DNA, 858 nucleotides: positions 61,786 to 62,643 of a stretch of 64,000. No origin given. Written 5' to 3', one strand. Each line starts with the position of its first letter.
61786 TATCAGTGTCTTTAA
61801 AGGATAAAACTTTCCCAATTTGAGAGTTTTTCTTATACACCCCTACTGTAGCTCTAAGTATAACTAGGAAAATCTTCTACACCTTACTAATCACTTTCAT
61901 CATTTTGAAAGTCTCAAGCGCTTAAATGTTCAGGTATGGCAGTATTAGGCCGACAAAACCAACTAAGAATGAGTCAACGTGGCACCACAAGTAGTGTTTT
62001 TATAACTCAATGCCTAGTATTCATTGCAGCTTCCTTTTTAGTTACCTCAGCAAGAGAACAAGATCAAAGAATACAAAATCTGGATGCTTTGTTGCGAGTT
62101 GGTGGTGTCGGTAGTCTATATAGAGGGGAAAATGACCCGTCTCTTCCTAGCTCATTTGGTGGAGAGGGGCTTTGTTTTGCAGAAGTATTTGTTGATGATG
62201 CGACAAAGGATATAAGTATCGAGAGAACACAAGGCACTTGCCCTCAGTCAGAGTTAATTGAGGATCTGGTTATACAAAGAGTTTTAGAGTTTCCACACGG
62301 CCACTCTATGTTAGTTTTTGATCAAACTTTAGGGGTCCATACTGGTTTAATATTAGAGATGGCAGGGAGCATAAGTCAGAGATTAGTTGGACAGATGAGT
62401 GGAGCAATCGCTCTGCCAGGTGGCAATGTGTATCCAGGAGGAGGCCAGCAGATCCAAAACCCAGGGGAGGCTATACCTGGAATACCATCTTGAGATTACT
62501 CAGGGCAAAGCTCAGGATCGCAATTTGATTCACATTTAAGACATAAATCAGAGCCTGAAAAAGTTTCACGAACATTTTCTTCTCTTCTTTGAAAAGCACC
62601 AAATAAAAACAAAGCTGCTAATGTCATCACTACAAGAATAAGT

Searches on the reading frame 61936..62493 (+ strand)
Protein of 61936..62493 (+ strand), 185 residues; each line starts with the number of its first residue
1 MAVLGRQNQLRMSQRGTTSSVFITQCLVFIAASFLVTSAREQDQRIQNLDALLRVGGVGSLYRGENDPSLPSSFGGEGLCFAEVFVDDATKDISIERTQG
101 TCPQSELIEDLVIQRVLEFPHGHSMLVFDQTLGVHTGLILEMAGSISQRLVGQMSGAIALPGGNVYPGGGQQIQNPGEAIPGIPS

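Call 3: search_protein_families(library=pfam, proteins=[window:61936-62493:+], max_evalue=1)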
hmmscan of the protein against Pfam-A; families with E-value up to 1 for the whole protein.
window:61936-62493:+ (185 aa): 0 families

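Call 4: search_protein_families(library=ncbifam, proteins=[window:61936-62493:+], max_evalue=1)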
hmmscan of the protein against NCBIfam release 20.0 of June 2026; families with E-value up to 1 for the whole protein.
window:61936-62493:+ (185 aa): 1 family
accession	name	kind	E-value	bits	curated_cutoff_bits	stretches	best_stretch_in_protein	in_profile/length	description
NF041868.1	paad_haloarch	equivalog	0.16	12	180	1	66-116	39-88/127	1,2-phenylacetyl-CoA epoxidase subunit PaaD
